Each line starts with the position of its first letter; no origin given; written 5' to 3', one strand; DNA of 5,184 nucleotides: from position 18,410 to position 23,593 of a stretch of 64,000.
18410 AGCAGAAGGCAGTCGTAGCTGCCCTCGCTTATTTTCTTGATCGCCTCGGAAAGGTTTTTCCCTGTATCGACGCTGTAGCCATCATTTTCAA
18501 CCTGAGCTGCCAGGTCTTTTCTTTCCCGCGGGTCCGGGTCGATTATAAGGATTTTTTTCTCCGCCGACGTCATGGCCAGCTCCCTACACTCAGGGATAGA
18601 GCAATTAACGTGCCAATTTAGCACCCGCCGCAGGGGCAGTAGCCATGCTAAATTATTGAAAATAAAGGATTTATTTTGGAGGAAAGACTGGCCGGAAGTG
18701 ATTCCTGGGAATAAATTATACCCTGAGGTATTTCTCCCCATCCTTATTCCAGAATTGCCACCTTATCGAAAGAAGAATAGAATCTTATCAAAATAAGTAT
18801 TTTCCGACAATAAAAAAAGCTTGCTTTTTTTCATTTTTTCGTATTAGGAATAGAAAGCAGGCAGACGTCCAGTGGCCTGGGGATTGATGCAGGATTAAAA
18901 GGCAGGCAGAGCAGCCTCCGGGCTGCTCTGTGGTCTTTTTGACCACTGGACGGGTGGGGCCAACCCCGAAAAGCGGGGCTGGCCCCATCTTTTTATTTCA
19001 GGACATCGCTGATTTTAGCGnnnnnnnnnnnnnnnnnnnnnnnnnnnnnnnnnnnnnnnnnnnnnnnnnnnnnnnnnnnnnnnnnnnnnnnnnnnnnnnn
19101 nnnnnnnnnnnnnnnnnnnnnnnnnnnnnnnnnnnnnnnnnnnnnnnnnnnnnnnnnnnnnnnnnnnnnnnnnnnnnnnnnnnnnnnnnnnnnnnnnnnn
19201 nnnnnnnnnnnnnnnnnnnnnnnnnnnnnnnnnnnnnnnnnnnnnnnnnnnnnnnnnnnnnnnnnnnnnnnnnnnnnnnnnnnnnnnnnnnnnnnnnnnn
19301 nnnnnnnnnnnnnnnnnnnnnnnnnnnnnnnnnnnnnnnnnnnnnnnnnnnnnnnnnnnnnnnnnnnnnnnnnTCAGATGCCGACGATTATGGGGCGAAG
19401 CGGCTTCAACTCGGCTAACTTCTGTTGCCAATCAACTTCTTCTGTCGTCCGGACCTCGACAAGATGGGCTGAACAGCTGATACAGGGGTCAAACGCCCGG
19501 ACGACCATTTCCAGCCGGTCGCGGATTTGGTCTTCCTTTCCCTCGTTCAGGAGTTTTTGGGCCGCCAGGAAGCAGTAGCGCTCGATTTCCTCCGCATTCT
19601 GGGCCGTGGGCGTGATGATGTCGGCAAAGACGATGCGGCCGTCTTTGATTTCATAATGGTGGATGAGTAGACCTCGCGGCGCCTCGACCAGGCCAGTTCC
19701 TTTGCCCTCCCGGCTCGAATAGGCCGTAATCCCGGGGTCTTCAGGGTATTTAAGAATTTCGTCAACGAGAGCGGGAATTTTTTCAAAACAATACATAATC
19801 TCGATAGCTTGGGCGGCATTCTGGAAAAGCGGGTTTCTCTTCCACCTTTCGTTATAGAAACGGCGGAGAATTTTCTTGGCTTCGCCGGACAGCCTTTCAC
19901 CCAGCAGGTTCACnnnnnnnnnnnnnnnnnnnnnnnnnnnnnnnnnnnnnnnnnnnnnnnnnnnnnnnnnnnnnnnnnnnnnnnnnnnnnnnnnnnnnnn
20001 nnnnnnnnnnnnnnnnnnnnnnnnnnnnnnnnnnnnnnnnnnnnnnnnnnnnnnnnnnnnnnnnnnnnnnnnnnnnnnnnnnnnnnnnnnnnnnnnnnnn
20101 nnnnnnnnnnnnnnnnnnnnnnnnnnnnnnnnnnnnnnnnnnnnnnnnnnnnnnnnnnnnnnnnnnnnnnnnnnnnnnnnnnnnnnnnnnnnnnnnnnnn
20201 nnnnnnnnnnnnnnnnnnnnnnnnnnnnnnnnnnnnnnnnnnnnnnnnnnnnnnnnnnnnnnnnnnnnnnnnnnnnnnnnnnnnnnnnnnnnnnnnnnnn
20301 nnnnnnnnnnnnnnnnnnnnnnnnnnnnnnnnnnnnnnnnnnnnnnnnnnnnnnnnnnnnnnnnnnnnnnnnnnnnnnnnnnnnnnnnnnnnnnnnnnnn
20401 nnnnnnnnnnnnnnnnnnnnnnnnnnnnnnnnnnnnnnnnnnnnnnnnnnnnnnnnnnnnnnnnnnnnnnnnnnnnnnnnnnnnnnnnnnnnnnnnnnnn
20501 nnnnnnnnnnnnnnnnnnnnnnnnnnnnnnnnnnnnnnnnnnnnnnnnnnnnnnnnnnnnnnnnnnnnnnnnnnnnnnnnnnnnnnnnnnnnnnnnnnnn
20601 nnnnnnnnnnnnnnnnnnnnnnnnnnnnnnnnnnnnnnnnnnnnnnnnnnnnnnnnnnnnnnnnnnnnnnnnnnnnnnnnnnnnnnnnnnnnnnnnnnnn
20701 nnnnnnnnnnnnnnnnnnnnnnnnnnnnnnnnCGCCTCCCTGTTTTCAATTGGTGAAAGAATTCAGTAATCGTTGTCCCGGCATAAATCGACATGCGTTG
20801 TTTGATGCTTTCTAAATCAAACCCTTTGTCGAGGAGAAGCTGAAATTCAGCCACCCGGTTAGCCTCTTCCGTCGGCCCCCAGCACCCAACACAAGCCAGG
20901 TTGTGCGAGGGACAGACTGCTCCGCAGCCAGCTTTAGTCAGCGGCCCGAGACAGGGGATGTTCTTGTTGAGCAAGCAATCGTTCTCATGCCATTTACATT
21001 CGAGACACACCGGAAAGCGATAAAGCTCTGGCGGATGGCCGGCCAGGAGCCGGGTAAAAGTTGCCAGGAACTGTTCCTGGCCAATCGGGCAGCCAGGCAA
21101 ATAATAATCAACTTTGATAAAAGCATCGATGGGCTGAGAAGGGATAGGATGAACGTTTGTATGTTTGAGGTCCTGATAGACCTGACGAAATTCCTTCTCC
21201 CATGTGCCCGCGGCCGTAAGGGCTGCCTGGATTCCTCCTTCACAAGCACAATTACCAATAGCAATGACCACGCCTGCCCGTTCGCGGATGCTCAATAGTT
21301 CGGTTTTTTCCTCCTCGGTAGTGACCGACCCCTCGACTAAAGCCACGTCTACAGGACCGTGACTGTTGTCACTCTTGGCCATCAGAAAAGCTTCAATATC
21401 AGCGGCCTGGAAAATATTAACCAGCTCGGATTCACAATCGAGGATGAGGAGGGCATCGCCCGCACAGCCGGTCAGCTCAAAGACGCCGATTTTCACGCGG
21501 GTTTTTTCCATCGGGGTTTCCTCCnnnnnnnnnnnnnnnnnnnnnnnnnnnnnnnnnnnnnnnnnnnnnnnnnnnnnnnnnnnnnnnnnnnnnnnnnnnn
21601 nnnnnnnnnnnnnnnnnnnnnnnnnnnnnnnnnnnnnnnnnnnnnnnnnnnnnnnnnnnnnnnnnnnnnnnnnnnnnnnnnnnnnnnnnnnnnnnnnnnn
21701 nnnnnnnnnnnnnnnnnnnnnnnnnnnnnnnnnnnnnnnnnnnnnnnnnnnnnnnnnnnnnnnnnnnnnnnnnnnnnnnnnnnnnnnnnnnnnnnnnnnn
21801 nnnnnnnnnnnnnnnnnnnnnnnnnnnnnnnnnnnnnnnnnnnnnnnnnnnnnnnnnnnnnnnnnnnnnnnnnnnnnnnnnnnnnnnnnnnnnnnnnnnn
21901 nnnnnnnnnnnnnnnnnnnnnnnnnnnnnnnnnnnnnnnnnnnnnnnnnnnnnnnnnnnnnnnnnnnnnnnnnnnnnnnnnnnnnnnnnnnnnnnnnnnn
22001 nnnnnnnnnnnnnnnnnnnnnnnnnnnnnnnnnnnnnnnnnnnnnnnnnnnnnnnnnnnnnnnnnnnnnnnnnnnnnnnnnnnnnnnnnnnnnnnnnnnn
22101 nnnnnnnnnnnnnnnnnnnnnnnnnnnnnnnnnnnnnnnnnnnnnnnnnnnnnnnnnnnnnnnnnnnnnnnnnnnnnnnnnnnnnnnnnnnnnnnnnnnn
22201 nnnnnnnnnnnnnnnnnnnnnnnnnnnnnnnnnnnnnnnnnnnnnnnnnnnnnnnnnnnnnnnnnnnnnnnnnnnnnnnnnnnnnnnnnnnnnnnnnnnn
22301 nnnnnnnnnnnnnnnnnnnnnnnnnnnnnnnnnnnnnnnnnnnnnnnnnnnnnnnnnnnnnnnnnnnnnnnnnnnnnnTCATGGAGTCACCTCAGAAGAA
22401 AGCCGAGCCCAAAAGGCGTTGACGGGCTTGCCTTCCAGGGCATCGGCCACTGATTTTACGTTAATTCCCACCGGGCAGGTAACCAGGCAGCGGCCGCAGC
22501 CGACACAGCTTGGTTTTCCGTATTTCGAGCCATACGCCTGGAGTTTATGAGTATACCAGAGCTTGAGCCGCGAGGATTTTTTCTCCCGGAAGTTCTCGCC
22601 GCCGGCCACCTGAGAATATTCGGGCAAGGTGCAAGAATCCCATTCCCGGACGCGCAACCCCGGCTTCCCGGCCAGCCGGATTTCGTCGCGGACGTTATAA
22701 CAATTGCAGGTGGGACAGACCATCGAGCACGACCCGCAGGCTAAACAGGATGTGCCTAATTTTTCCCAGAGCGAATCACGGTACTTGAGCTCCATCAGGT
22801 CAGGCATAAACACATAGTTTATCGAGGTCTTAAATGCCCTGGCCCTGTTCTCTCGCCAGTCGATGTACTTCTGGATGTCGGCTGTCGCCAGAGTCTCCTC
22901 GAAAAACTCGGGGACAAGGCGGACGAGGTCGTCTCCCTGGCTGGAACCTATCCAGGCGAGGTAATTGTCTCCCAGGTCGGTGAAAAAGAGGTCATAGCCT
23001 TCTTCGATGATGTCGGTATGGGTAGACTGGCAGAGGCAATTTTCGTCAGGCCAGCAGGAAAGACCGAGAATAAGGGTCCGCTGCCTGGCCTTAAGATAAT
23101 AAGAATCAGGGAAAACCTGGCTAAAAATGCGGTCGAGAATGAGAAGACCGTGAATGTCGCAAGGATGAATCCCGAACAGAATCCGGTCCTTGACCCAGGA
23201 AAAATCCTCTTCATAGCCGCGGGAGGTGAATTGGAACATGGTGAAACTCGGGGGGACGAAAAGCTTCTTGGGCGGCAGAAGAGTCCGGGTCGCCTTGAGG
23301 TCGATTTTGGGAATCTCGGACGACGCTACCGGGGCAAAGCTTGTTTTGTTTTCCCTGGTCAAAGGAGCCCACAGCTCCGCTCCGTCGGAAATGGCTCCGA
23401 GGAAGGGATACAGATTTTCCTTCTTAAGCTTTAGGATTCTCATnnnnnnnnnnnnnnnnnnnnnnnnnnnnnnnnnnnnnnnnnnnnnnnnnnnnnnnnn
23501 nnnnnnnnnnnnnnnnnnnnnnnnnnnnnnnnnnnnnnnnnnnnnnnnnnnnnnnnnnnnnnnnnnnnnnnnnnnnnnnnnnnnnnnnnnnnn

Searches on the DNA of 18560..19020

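Call 42: search_rna_families(source=window, start=18560, end=19020, threshold=evalue, max_evalue=1)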
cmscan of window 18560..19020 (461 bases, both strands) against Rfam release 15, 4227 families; matches with E-value up to 1: 5.
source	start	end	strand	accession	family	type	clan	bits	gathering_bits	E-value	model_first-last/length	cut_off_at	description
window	18672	18730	+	RF00612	SNORD75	Gene; snRNA; snoRNA; CD-box;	-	20.3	50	0.0081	1-62/62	no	Small nucleolar RNA SNORD75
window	18950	18992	-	RF03972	mir-3150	Gene; miRNA;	-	19.2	100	0.75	1-80/80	no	mir-3150 microRNA precursor family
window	18950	18992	+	RF03972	mir-3150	Gene; miRNA;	-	19.1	100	0.79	1-80/80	no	mir-3150 microRNA precursor family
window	18876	18989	+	RF00578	SNORD89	Gene; snRNA; snoRNA; CD-box;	-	18.7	41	0.45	1-114/114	no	Small nucleolar RNA SNORD89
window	18657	18756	+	RF02216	ZNFX1-AS1_2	Gene; lncRNA;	-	15.1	45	0.27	1-93/93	no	ZNFX1 antisense RNA 1 conserved region 2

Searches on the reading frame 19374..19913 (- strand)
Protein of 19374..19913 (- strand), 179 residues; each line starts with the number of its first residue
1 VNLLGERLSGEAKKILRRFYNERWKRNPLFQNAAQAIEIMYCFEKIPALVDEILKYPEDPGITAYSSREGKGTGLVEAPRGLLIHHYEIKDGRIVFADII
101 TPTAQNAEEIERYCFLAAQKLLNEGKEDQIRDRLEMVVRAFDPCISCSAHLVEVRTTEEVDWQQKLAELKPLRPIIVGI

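Call 8: search_protein_families(library=pfam, proteins=[window:19374-19913:-])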
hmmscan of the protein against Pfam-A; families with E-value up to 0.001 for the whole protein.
window:19374-19913:- (179 aa): 1 family
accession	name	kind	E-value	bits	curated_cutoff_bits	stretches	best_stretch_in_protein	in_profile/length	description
PF00374.24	NiFeSe_Hases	-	3e-11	43.4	25.8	1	67-150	422-508/508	Nickel-dependent hydrogenase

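Call 27: search_protein_families(library=ncbifam, proteins=[window:19374-19913:-])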
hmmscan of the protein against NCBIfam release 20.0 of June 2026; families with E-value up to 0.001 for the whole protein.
window:19374-19913:- (179 aa): 9 families
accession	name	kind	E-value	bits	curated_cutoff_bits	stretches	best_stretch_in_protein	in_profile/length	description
NF040828.1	sulfhyd_ShyA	equivalog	2.4e-39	135.4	700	1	4-153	264-414/415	NAD(P)-dependent hydrogenase/sulfhydrogenase 2 subunit alpha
NF040832.1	sulfhyd_HydA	equivalog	1.3e-31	110.2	880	1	6-153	279-425/426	NADPH-dependent hydrogenase/sulfhydrogenase 1 subunit alpha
NF033181.1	NiFeSe_hydrog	equivalog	2.1e-14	53.3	600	1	30-158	373-503/507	nickel-dependent hydrogenase large subunit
NF045518.1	H2_NiFeSe_large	exception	2e-11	43.4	780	1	32-153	360-483/485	NiFeSe hydrogenase large subunit HysA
TIGR03295.1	frhA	equivalog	7.3e-11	41.6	392.5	1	29-158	286-403/412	coenzyme F420 hydrogenase subunit alpha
NF007778.0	PRK10467.1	equivalog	1.9e-09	36.3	969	1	67-160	466-562/567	hydrogenase 2 large subunit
NF041785.2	VhuA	equivalog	3.3e-09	35.8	800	1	27-122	322-417/418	F420-non-reducing hydrogenase Vhu subunit A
NF007550.0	PRK10170.1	equivalog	9e-09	34.3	1101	1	67-158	496-590/597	Ni/Fe-hydrogenase large subunit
NF041786.2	VhuU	equivalog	9.9e-09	34.9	70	1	134-155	11-32/45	F420-non-reducing hydrogenase selenoprotein subunit VhuU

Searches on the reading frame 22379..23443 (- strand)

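Call 8: search_protein_families(library=pfam, proteins=[window:22379-23443:-])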
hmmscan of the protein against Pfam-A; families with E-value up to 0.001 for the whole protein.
window:22379-23443:- (354 aa): 9 families
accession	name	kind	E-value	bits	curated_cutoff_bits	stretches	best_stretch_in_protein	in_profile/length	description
PF17179.9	Fer4_22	-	2.6e-32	112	27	1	232-327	1-95/95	4Fe-4S dicluster domain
PF13746.11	Fer4_18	-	1e-06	29.4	27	0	276-330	29-78/114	4Fe-4S dicluster domain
PF13187.11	Fer4_9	-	1.8e-06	28.3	27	0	313-329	2-18/52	4Fe-4S dicluster domain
PF13534.11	Fer4_17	-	6.9e-06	27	22.2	0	226-244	39-57/61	4Fe-4S dicluster domain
PF14697.11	Fer4_21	-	1.5e-05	25.4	35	0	311-325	39-53/59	4Fe-4S dicluster domain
PF13237.11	Fer4_10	-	1.5e-05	25.2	25.5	0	311-329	7-27/53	4Fe-4S dicluster domain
PF13183.11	Fer4_8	-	1.8e-05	25.6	27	1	232-327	4-68/68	4Fe-4S dicluster domain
PF00037.32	Fer4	-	9.8e-05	22.4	21.1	0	232-245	7-20/24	4Fe-4S binding domain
PF12797.12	Fer4_2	-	0.00018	21.7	24.5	0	312-325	9-22/22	4Fe-4S binding domain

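Call 27: search_protein_families(library=ncbifam, proteins=[window:22379-23443:-])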
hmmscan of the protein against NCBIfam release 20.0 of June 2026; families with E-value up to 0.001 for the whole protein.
window:22379-23443:- (354 aa): 11 families
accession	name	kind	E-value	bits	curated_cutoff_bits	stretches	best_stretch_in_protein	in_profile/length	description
NF040833.1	sulfhyd_HydB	equivalog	1e-84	284.5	750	1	1-332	1-331/367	NADPH-dependent hydrogenase/sulfhydrogenase 1 subunit beta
NF040829.1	sulfhyd_ShyB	equivalog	1.3e-83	280.8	690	1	1-335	1-328/334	NAD(P)-dependent hydrogenase/sulfhydrogenase 2 subunit beta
TIGR02910.1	sulfite_red_A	equivalog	7e-43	147.1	323.15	1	4-336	3-326/334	anaerobic sulfite reductase subunit AsrA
NF038196.1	ferrodoxin_EFR1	subfamily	9.7e-07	29.1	75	0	189-248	139-201/242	EFR1 family ferrodoxin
TIGR01971.1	NuoI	subfamily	2.1e-05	24.1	113.05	0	299-332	33-64/121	NADH-quinone oxidoreductase, chain I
TIGR02512.1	FeFe_hydrog_A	subfamily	4.5e-05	22.5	405.95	0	303-326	42-65/375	[FeFe] hydrogenase, group A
NF040763.1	FeFe_hydrog_A6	exception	0.00017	20.1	765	0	303-327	180-204/571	NADH-dependent [FeFe] hydrogenase, group A6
NF040864.1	HgcB_ferredoxin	equivalog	0.00028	20.6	99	0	307-327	10-30/93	mercury methylation ferredoxin HgcB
NF009053.0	PRK12387.1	subfamily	0.00059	19.6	204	0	220-247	62-89/180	formate hydrogenlyase complex iron-sulfur subunit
NF040612.1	F420_dehyd_FpoI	exception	0.00063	19.6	180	0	307-326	38-57/135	F420H2 dehydrogenase subunit FpoI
NF006076.0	PRK08222.1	equivalog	0.00096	19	270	0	203-246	11-53/181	hydrogenase 4 subunit H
